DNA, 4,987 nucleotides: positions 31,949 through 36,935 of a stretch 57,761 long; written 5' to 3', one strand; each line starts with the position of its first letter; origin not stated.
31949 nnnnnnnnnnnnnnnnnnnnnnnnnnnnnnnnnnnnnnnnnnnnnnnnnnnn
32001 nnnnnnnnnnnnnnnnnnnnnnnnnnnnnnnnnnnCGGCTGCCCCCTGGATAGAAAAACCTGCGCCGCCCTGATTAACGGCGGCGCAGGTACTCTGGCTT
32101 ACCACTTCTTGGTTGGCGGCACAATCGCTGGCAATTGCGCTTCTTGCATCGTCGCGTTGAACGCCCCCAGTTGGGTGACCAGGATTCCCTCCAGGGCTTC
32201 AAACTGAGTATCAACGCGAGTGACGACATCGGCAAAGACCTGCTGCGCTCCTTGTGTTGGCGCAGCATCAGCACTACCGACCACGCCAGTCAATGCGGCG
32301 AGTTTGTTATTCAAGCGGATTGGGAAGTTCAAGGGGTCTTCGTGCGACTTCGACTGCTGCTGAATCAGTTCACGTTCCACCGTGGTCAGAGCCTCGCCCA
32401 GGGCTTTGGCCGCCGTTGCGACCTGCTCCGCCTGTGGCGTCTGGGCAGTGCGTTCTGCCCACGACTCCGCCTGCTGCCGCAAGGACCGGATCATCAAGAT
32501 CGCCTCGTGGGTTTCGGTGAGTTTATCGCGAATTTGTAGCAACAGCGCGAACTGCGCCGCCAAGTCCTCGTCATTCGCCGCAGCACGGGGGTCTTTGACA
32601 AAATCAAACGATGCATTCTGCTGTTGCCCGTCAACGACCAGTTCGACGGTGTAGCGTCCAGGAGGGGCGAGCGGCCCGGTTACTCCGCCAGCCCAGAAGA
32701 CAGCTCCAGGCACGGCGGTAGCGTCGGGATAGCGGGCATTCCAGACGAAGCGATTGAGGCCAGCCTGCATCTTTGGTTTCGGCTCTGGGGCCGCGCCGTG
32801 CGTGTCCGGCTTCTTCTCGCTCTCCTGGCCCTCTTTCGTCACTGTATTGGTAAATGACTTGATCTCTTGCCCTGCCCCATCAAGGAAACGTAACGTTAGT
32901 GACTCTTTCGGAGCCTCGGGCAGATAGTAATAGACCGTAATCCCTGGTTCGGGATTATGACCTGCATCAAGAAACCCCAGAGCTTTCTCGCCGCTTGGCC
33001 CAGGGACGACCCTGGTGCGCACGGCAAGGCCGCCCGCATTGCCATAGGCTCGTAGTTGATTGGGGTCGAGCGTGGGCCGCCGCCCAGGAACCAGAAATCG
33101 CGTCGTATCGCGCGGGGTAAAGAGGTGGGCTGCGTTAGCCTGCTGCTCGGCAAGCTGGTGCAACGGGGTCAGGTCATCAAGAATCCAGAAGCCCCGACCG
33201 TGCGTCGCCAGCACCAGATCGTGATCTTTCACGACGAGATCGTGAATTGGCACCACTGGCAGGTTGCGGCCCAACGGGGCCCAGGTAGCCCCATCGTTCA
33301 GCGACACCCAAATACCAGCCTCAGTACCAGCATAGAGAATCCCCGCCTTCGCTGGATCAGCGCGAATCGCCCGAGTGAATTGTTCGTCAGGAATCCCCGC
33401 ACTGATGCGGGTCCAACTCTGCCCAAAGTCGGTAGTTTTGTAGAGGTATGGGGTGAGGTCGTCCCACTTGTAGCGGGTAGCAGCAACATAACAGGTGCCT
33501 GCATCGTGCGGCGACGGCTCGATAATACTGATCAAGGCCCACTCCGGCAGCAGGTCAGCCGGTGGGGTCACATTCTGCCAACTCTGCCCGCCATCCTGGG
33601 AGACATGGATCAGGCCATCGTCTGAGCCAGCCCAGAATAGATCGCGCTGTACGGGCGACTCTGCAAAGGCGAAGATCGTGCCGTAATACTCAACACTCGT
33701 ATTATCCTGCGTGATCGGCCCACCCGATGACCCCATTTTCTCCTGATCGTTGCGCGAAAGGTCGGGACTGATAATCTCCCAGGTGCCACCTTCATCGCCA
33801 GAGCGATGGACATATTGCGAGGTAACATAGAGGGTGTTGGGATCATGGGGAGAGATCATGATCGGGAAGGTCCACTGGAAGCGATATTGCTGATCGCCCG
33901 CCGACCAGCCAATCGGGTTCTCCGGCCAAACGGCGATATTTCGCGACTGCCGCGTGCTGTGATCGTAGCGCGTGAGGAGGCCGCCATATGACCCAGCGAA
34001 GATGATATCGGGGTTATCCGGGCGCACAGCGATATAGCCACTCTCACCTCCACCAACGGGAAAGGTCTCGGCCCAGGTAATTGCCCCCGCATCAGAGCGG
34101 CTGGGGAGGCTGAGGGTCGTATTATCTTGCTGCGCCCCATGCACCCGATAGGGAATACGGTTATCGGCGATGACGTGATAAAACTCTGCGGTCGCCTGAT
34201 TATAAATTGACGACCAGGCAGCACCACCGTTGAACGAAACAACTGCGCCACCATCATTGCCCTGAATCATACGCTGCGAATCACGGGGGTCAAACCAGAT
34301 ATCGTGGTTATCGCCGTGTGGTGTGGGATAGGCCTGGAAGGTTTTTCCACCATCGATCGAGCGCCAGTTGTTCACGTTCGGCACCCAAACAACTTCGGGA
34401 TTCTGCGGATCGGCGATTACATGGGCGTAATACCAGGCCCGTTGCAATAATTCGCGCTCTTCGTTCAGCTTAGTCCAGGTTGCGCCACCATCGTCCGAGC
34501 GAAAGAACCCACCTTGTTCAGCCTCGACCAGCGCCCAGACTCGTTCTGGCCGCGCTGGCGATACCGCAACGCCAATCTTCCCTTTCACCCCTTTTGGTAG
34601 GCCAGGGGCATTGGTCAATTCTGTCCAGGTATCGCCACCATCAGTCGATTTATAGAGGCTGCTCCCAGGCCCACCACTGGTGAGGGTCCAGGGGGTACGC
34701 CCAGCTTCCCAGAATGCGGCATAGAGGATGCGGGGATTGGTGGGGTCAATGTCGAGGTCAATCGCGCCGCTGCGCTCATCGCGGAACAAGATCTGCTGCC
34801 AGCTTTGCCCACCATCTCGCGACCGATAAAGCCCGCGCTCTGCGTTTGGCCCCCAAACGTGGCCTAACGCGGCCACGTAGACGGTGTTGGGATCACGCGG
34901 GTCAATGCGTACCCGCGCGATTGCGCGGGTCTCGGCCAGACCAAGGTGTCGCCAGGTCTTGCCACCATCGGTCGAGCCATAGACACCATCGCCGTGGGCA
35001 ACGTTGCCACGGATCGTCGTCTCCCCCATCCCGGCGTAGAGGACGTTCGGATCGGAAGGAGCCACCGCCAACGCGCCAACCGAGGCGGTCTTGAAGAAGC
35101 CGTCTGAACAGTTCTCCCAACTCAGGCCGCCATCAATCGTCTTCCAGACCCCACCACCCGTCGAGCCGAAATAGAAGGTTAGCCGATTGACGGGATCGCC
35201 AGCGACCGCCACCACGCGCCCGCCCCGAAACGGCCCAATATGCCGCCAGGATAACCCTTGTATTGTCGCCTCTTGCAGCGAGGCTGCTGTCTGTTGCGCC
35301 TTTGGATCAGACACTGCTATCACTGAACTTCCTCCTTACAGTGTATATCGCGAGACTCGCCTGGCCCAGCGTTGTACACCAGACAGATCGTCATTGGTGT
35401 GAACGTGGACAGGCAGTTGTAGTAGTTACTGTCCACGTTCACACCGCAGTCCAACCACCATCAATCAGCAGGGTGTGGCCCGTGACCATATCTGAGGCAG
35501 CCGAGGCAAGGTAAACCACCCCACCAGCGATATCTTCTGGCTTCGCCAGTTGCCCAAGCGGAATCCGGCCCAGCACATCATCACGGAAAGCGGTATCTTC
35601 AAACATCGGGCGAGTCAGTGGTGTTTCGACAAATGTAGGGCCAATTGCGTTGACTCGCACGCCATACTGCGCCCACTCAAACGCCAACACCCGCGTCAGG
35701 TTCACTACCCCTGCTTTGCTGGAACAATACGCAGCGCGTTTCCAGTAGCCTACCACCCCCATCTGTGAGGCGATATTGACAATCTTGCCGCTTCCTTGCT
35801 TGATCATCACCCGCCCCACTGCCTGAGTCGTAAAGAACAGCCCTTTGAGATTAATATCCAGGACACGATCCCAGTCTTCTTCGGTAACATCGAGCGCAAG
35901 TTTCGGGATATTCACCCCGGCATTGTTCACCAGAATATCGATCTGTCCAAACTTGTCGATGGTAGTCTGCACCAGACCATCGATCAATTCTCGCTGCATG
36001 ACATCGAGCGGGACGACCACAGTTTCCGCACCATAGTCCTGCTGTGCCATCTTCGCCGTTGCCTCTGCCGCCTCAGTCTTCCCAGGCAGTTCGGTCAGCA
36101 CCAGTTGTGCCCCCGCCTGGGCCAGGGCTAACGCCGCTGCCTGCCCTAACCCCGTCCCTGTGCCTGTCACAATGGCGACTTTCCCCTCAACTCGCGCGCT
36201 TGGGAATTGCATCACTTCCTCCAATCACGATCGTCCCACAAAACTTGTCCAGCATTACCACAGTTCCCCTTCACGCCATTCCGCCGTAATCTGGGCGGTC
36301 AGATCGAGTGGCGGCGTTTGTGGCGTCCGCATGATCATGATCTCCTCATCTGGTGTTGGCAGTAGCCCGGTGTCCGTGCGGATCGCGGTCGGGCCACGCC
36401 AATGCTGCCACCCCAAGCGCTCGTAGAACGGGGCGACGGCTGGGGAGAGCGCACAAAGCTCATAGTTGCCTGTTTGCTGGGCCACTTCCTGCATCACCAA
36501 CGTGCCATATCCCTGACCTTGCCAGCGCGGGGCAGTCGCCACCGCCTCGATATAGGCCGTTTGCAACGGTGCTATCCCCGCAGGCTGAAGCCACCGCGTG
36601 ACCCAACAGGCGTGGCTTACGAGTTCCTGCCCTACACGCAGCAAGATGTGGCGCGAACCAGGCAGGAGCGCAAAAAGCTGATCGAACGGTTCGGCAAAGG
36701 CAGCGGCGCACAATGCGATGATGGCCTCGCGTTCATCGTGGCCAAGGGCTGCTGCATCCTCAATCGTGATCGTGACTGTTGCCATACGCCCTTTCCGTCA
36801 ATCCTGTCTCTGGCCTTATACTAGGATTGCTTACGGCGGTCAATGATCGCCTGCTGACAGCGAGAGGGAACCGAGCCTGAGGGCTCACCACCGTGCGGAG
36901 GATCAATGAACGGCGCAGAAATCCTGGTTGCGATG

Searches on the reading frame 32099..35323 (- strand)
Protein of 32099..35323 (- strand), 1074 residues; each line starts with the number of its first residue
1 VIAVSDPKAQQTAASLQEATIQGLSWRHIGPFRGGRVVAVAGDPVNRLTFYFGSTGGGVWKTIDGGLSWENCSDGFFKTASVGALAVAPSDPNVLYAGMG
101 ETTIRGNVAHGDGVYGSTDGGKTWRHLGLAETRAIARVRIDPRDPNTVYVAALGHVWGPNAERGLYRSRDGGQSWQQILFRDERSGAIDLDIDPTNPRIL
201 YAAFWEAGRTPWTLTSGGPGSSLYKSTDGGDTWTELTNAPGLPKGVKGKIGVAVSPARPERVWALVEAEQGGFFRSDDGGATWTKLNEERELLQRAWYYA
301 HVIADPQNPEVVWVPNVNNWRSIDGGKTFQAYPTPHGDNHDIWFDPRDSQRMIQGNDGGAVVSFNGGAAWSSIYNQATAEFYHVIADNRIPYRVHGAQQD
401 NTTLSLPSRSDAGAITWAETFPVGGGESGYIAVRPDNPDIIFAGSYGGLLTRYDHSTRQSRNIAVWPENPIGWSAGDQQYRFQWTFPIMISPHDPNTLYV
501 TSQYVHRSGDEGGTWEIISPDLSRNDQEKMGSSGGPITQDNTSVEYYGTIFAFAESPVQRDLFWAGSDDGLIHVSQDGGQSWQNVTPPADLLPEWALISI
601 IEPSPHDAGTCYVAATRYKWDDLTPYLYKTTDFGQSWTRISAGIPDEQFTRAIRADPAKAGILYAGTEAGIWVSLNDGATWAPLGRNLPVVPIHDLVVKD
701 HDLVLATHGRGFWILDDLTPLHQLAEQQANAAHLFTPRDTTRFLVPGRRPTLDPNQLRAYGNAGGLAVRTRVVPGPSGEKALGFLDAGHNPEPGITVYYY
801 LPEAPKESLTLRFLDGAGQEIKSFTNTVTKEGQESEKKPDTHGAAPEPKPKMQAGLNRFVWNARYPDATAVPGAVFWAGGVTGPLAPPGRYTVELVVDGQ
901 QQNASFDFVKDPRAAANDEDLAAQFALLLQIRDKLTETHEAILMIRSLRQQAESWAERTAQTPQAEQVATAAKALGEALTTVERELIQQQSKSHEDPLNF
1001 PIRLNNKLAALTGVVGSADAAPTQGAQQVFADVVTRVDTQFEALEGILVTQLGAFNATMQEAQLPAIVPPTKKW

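Call 50: search_protein_families(library=pfam, proteins=[window:32099-35323:-])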
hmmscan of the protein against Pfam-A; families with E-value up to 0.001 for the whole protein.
window:32099-35323:- (1074 aa): 3 families
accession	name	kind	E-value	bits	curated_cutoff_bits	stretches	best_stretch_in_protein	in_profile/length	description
PF15902.12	Sortilin-Vps10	-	1.3e-30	107.1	33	3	114-237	3-113/446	Sortilin, neurotensin receptor 3,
PF02012.26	BNR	-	2.6e-10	39.1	27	0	274-285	1-12/12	BNR/Asp-box repeat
PF13088.12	BNR_2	-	9e-08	32.2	31.4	1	495-641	74-202/277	BNR repeat-like domain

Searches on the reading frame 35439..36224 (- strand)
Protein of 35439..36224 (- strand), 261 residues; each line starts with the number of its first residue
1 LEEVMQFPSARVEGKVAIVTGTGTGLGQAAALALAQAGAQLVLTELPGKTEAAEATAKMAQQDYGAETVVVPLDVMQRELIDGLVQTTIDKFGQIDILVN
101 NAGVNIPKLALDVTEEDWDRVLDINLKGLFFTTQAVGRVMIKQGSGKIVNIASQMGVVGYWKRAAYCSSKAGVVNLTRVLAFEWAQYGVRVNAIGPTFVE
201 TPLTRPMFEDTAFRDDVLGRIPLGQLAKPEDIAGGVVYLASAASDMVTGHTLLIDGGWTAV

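Call 50: search_protein_families(library=pfam, proteins=[window:35439-36224:-])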
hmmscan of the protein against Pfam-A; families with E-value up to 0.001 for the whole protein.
window:35439-36224:- (261 aa): 3 families
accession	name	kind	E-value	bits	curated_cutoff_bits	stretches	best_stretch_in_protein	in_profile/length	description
PF13561.12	adh_short_C2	-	6.2e-65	219.5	27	1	24-259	6-236/236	Enoyl-(Acyl carrier protein) reductase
PF00106.31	adh_short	-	1.5e-57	194.7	26.6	1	15-210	1-193/195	short chain dehydrogenase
PF08659.16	KR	-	5.1e-12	46.5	22.6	1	17-169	3-152/180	KR domain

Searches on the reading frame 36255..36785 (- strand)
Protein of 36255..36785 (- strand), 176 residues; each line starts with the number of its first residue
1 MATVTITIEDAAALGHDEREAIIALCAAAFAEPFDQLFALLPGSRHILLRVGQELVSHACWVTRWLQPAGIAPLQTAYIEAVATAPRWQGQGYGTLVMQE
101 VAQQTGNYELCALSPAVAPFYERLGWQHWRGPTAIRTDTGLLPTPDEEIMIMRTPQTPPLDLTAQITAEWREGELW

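Call 50: search_protein_families(library=pfam, proteins=[window:36255-36785:-])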
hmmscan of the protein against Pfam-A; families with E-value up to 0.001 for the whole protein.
window:36255-36785:- (176 aa): 5 families
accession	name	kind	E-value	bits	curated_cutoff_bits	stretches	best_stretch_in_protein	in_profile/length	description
PF13527.13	Acetyltransf_9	-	4.5e-11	43.3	25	1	16-128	7-126/127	Acetyltransferase (GNAT) domain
PF00583.31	Acetyltransf_1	-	2.1e-09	38.1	20.7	1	34-126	20-116/116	Acetyltransferase (GNAT) family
PF13508.13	Acetyltransf_7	-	3.9e-09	37.2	27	1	69-127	28-83/84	Acetyltransferase (GNAT) domain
PF13673.13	Acetyltransf_10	-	0.00015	22.2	23.6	1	75-129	50-110/128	Acetyltransferase (GNAT) domain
PF08445.16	FR47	-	0.00096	19.5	22.1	0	71-104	16-49/86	FR47-like protein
